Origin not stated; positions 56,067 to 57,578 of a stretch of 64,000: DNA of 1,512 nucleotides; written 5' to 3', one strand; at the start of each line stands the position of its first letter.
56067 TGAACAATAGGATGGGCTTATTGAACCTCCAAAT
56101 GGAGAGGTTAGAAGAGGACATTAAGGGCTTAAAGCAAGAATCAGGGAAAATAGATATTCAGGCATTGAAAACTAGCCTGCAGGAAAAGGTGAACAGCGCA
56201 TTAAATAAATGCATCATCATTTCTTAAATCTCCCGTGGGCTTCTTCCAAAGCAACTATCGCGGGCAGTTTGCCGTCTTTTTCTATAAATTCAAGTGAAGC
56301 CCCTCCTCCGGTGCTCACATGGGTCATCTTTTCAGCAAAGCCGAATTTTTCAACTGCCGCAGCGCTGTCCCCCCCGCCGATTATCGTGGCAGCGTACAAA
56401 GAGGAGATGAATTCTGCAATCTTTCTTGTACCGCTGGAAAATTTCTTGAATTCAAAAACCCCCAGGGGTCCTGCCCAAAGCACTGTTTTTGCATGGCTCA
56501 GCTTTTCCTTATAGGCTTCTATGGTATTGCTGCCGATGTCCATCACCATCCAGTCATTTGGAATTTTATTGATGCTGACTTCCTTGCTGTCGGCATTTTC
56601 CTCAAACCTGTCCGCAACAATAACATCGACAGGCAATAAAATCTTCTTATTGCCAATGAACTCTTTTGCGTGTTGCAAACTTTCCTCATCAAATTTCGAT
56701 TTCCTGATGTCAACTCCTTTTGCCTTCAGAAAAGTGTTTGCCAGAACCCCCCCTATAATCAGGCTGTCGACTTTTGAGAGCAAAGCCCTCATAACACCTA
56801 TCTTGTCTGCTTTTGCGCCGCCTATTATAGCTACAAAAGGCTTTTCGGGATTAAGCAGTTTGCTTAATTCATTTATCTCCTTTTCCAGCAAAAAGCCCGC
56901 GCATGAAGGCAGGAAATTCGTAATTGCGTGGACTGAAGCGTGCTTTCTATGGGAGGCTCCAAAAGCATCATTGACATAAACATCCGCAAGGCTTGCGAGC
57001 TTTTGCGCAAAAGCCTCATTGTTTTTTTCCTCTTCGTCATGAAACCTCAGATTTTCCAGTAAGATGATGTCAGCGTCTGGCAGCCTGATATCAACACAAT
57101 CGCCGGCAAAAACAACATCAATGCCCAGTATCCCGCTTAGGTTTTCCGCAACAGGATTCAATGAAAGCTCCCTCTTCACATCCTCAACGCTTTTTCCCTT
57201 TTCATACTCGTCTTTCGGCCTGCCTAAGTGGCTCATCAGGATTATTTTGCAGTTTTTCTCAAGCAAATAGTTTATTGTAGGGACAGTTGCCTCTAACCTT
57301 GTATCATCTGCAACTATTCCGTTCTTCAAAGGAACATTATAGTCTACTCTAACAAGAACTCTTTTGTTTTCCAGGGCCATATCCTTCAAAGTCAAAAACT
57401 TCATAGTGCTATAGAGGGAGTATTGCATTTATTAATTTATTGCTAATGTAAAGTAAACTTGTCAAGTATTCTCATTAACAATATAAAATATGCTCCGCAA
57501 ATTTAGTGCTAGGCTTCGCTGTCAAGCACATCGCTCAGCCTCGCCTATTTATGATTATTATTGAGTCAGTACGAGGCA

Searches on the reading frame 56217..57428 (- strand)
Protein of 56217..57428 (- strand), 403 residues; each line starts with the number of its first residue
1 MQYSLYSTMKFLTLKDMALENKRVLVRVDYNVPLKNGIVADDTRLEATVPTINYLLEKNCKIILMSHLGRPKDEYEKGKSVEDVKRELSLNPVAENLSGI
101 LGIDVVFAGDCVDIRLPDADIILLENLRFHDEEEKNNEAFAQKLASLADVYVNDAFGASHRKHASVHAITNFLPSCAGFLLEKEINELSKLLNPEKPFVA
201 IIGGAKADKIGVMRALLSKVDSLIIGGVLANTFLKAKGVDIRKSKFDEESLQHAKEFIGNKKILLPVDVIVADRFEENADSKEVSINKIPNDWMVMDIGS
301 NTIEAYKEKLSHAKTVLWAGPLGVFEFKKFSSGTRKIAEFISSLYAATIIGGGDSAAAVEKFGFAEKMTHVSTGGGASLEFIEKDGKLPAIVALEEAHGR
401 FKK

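Call 61: search_protein_families(library=ncbifam, proteins=[window:56217-57428:-], max_evalue=0.00001)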
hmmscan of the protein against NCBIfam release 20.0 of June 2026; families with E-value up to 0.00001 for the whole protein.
window:56217-57428:- (403 aa): 1 family
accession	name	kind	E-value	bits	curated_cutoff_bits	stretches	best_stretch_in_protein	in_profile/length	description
NF010569.0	PRK13962.1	equivalog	2.2e-148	495.3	883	1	10-399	2-396/645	bifunctional phosphoglycerate kinase/triosephosphate isomerase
